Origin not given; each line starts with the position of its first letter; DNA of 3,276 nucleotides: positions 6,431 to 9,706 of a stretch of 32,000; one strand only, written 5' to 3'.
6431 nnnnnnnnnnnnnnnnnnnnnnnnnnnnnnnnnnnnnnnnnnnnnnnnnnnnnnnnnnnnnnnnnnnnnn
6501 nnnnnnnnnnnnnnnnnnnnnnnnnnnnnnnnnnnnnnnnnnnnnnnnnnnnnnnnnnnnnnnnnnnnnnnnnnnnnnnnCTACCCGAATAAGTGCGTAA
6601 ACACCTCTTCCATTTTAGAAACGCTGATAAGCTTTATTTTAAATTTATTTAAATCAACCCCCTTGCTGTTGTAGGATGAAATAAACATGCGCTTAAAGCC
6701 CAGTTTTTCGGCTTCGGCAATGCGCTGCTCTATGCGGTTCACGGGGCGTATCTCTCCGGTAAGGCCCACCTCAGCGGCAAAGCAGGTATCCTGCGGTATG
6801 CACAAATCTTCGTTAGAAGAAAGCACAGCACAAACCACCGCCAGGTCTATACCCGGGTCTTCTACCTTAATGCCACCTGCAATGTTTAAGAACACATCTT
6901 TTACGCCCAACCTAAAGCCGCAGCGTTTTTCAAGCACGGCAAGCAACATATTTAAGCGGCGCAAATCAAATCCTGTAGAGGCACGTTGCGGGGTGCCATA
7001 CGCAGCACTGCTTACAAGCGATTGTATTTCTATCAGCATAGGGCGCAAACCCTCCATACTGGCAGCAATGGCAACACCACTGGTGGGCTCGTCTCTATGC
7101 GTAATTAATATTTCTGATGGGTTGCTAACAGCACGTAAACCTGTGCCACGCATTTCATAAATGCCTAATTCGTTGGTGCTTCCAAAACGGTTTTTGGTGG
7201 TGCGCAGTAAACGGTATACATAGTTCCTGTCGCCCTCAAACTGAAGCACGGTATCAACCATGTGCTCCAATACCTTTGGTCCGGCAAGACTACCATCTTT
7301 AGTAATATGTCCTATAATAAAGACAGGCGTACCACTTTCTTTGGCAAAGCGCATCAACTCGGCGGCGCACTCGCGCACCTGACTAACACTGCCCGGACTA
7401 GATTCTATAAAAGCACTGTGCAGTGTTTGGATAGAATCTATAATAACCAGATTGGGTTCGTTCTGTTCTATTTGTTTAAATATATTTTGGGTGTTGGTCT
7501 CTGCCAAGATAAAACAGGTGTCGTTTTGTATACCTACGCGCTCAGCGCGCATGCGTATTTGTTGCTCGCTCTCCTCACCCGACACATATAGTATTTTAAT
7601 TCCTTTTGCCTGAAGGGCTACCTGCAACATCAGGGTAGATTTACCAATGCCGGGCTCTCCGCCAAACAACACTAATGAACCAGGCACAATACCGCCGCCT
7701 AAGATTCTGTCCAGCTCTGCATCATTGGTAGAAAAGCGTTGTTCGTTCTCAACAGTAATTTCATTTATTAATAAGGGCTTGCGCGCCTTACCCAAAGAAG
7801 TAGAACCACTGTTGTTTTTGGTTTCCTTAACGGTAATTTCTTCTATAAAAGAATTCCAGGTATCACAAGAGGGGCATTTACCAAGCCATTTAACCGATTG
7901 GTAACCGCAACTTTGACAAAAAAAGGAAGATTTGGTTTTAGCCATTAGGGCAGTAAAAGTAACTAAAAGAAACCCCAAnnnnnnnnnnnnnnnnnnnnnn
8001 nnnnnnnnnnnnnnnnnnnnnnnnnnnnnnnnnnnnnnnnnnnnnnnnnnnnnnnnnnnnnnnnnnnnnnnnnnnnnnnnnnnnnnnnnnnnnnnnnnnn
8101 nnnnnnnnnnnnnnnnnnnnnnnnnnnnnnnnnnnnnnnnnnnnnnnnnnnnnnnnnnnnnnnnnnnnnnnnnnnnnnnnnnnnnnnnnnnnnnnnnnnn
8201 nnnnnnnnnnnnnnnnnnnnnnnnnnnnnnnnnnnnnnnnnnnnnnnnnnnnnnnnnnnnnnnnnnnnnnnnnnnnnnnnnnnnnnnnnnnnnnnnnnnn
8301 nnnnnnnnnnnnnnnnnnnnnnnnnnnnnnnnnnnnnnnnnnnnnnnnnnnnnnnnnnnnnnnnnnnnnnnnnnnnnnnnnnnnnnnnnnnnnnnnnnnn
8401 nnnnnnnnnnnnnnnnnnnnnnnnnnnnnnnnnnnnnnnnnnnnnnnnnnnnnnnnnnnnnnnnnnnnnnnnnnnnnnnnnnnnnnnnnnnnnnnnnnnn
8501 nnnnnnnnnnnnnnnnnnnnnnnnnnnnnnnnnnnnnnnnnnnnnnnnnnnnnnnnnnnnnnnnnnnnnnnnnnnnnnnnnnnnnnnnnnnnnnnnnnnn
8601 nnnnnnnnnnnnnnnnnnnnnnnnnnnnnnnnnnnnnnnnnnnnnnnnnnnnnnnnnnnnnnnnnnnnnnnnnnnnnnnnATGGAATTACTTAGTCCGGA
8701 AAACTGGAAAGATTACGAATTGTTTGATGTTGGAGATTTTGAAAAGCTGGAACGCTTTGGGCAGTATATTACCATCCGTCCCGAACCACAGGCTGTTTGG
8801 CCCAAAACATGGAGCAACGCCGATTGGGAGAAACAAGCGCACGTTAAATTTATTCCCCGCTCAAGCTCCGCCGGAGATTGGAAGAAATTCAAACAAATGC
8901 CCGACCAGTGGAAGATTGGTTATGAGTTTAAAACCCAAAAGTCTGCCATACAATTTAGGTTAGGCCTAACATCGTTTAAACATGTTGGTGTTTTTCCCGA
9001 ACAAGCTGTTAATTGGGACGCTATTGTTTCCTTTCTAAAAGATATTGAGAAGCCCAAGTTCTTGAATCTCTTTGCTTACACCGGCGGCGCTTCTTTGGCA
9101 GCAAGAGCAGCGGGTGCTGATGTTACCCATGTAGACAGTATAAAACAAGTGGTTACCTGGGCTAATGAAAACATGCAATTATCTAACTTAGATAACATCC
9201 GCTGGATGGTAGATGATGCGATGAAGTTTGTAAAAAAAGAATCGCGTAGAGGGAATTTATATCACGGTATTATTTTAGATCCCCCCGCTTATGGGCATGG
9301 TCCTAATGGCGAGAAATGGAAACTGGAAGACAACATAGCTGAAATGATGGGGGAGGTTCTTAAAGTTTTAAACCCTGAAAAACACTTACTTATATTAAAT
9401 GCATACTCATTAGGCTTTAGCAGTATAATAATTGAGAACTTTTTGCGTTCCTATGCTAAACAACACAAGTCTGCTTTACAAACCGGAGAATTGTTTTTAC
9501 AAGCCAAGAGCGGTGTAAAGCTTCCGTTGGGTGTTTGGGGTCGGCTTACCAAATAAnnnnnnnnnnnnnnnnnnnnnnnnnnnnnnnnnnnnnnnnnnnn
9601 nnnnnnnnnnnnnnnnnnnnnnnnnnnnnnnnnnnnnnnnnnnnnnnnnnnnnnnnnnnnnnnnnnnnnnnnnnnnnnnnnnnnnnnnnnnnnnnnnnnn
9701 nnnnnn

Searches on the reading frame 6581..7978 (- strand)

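Call 85: search_protein_families(library=padloc, proteins=[window:6581-7978:-], max_evalue=0.0001)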
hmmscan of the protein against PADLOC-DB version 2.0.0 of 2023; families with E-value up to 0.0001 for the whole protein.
window:6581-7978:- (465 aa): 1 family
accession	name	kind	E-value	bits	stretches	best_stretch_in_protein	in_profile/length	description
PDLC04140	mad8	-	9.8e-07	26.6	0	99-170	26-96/314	mads_8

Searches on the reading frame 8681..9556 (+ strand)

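Call 85: search_protein_families(library=padloc, proteins=[window:8681-9556:+], max_evalue=0.0001)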
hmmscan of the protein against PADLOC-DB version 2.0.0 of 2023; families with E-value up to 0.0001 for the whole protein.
window:8681-9556:+ (291 aa): 1 family
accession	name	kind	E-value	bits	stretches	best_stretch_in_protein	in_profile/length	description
PDLC04134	mad2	-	4.8e-18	63.3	1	85-245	253-401/492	mads_2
